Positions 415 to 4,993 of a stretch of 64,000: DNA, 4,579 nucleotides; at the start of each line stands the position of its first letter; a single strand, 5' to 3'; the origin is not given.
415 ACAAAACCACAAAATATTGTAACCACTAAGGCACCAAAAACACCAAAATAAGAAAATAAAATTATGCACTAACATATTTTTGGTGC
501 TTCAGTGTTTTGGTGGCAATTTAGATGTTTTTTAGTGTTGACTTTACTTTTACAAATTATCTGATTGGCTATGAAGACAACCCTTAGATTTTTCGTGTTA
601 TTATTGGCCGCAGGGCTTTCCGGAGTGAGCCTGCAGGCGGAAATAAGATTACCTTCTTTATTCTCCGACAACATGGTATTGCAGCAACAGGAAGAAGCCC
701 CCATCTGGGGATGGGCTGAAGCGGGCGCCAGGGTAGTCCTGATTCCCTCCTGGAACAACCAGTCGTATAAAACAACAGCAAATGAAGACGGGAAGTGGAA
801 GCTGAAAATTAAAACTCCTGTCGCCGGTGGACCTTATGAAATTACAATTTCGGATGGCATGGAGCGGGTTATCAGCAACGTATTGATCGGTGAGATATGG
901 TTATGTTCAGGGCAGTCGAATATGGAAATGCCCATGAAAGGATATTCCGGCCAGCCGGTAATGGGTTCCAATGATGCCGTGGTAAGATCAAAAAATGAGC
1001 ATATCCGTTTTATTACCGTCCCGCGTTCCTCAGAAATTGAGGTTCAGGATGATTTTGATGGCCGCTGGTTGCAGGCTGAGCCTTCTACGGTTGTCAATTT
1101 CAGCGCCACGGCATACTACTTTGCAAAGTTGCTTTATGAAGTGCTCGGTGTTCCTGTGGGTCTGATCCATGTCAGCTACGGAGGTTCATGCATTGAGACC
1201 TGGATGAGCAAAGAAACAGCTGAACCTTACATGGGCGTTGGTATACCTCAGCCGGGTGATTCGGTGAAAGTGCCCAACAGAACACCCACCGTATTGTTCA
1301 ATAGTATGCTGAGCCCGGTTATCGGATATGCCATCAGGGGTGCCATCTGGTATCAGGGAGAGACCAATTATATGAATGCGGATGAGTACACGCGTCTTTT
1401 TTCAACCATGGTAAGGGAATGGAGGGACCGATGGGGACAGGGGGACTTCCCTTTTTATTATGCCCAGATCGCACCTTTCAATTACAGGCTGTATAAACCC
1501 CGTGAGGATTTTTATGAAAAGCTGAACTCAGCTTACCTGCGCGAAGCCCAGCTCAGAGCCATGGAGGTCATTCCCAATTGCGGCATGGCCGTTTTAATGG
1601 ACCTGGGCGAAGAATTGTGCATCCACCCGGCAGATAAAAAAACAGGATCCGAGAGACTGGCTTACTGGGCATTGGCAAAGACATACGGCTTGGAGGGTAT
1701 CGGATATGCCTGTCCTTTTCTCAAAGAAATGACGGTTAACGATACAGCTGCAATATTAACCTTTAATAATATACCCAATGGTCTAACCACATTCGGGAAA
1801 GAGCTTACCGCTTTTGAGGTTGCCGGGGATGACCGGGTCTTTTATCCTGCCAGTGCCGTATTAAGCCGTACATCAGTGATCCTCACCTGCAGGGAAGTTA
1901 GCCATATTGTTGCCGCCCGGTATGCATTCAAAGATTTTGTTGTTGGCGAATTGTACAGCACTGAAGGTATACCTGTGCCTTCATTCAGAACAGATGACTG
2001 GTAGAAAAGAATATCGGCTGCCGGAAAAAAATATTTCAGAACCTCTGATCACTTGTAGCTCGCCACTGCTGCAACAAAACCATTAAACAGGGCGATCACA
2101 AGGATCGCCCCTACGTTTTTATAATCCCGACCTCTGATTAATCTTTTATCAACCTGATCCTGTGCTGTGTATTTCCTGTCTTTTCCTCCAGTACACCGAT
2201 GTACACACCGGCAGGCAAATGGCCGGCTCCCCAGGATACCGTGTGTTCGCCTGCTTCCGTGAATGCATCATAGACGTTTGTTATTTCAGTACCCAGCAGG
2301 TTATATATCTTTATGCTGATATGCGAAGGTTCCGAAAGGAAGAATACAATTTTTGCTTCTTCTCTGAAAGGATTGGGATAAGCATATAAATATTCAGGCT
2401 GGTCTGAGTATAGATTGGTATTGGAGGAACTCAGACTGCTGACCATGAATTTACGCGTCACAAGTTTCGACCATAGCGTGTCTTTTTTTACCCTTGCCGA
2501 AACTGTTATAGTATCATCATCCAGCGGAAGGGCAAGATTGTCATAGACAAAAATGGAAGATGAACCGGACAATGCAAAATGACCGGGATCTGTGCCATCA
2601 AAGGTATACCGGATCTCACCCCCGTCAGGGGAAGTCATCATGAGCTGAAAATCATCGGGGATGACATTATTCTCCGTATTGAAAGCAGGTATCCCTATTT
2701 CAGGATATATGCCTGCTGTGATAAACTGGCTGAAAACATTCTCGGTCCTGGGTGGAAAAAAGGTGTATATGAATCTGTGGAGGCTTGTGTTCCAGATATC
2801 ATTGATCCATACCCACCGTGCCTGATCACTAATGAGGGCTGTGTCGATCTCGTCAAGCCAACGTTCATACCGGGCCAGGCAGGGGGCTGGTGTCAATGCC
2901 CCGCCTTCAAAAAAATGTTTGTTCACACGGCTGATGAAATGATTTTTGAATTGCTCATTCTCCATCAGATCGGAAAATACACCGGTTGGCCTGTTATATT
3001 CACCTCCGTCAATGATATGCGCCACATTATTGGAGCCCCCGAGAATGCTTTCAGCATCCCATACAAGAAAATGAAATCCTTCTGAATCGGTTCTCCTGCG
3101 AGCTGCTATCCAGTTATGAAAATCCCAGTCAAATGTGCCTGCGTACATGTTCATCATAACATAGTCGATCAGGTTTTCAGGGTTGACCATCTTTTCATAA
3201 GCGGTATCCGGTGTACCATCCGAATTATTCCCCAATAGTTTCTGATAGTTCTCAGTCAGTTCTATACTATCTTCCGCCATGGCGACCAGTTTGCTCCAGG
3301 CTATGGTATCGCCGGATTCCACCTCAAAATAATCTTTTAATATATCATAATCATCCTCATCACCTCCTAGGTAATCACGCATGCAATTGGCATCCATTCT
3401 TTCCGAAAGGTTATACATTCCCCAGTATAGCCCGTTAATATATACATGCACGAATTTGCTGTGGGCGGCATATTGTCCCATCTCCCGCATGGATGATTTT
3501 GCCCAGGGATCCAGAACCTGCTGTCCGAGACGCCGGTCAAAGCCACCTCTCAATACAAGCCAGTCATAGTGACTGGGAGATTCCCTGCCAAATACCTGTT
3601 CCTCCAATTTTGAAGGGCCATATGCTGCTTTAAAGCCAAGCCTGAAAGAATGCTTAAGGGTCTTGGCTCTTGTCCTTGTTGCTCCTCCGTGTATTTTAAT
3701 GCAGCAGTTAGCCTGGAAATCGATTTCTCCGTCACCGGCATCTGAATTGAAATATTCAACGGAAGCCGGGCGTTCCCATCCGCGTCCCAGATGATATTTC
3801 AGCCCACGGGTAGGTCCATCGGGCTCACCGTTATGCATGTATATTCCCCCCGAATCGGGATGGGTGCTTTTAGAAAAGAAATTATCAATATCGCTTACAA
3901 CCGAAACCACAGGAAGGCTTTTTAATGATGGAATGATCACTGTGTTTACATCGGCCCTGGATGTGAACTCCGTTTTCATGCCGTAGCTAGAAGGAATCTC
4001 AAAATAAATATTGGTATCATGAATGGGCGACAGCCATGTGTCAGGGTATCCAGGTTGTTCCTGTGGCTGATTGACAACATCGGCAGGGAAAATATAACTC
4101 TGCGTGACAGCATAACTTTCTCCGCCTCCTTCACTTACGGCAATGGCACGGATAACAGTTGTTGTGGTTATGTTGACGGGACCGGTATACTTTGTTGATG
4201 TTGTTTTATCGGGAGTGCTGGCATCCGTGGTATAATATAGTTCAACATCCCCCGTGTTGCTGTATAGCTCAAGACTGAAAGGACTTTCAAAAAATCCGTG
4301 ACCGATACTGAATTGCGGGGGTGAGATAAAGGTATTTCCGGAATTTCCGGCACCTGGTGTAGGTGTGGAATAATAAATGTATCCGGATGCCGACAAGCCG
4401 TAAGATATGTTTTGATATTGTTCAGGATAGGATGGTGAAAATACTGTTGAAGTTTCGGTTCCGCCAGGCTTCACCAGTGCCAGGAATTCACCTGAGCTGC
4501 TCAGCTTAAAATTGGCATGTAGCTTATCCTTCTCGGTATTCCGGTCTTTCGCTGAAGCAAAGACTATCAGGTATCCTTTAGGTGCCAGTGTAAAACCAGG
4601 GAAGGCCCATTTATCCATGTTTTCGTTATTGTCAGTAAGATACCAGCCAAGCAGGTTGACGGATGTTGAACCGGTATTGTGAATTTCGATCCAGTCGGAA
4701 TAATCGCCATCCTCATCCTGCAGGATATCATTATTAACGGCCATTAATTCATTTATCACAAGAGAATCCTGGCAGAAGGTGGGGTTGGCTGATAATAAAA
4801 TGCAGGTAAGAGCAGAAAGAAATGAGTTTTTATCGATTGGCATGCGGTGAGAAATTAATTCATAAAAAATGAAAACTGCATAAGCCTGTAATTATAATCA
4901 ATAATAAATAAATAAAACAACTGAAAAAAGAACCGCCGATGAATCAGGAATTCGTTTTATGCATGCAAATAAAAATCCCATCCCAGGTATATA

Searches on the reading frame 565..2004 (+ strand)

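Call 34: search_protein_families(library=pfam, proteins=[window:565-2004:+], max_evalue=0.00001)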
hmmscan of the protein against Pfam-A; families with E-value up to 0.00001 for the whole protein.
window:565-2004:+ (479 aa): 1 family
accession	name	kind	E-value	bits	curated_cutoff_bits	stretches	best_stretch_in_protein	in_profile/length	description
PF03629.24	SASA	-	6.7e-16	59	24.8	1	110-342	3-200/226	Carbohydrate esterase, sialic acid-specific acetylesterase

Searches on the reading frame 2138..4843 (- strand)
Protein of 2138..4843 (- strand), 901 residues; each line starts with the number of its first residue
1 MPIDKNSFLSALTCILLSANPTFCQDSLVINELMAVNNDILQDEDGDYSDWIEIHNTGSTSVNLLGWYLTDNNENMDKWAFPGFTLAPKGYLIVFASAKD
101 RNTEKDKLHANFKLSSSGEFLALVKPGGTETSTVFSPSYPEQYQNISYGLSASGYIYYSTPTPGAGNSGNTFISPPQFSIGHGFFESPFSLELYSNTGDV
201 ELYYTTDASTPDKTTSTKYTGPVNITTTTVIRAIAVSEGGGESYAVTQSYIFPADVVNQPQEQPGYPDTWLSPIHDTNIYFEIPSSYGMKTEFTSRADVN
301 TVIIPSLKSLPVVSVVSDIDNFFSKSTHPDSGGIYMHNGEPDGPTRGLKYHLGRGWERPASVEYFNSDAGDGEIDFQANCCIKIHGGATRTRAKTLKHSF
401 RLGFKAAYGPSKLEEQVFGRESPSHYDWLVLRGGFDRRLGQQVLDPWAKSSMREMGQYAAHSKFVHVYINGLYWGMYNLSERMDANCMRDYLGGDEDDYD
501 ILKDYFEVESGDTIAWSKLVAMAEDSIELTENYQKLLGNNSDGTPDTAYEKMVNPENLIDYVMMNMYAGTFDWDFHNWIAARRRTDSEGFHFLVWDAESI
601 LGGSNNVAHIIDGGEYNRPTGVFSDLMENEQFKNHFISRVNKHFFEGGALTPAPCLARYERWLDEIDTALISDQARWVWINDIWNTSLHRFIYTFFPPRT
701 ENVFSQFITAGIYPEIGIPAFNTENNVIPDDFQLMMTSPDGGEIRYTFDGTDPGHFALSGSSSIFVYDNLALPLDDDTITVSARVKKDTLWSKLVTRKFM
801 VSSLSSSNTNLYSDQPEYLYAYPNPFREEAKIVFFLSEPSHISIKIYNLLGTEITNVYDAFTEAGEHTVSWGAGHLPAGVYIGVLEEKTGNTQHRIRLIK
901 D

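Call 34: search_protein_families(library=pfam, proteins=[window:2138-4843:-], max_evalue=0.00001)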
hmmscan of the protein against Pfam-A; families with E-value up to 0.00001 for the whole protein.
window:2138-4843:- (901 aa): 5 families
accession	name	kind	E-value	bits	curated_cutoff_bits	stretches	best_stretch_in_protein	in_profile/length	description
PF08757.17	CotH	-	3.4e-22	79.8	23.8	1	382-678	1-296/322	CotH kinase protein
PF13287.12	Fn3_assoc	-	1.6e-20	73.4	23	1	192-250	2-59/59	Fn3 associated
PF13290.12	CHB_HEX_C_1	-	1.5e-19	70.1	22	1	183-246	4-66/67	Chitobiase/beta-hexosaminidase C-terminal domain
PF00932.25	LTD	-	6.3e-15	55.9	34.3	1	27-134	7-105/109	Lamin Tail Domain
PF18962.6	Por_Secre_tail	-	1.9e-06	28.5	27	1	822-895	2-72/75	Secretion system C-terminal sorting domain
